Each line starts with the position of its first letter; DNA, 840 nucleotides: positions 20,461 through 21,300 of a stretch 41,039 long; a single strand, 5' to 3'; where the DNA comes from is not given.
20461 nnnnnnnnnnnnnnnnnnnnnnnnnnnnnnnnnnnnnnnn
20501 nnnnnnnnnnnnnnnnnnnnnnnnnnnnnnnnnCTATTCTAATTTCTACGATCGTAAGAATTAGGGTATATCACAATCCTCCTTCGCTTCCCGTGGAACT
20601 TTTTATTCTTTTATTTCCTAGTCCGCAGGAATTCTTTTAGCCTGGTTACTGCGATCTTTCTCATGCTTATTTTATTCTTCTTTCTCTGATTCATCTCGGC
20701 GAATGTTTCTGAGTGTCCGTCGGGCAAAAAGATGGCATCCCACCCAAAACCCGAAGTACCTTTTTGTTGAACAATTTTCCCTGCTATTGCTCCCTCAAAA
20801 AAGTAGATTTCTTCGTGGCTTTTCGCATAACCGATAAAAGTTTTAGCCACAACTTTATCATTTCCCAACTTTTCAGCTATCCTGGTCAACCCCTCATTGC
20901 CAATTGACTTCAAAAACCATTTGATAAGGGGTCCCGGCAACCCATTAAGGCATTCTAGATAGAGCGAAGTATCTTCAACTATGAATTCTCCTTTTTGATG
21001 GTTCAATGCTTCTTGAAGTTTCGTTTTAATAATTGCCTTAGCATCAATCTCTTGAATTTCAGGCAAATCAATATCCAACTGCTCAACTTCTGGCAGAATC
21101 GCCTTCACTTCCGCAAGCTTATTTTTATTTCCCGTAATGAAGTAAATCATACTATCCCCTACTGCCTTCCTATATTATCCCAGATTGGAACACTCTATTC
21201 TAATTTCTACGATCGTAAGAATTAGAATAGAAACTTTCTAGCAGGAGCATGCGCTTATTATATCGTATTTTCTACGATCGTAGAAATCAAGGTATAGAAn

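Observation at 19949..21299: Four copies of an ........-centred palindrome bracket a PaaX-like (wHTH + Cas2-like) regulator inside the oxidative pentose-phosphate cluster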

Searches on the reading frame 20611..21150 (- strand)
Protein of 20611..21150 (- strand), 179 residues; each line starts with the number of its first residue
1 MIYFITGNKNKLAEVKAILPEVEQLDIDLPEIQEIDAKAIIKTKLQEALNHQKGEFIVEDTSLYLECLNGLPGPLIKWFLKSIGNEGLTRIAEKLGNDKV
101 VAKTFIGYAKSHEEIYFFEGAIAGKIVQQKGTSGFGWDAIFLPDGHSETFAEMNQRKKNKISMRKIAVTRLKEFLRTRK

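Call 3: search_protein_families(library=pfam, proteins=[window:20611-21150:-], max_evalue=0.01)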
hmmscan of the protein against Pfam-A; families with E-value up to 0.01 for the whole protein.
window:20611-21150:- (179 aa): 1 family
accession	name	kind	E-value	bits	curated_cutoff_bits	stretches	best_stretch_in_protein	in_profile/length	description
PF01725.21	Ham1p_like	-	1.7e-43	149.1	22.5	1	2-174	1-186/186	Ham1 family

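Call 7: search_protein_families(library=ncbifam, proteins=[window:20611-21150:-], max_evalue=0.01)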
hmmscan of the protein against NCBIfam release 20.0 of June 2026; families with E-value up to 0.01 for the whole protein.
window:20611-21150:- (179 aa): 8 families
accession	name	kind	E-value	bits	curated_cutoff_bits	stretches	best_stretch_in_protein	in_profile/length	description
NF011396.0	PRK14821.1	equivalog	3.7e-44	150.5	203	1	2-178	3-183/185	XTP/dITP diphosphatase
TIGR00042.1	TIGR00042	equivalog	6.3e-41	139.8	145.35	1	2-175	2-183/184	RdgB/HAM1 family non-canonical purine NTP pyrophosphatase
NF011398.0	PRK14823.1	equivalog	1.6e-25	90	272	1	2-177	3-190/191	non-canonical purine NTP diphosphatase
NF011397.0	PRK14822.1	equivalog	1.5e-17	63.6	234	1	4-177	6-195/201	XTP/dITP diphosphatase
NF011399.0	PRK14824.1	subfamily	4.2e-17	62.2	267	1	88-177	113-202/206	putative deoxyribonucleotide triphosphate pyrophosphatase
NF011400.0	PRK14825.1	equivalog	9.7e-16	58.1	246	1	2-175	4-194/199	putative deoxyribonucleotide triphosphate pyrophosphatase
NF011401.0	PRK14826.1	equivalog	9.1e-15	54.7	268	1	118-176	158-217/226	putative deoxyribonucleotide triphosphate pyrophosphatase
NF002698.0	PRK02491.1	equivalog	7.4e-09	35.1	301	1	112-174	256-319/328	nucleoside-triphosphate diphosphatase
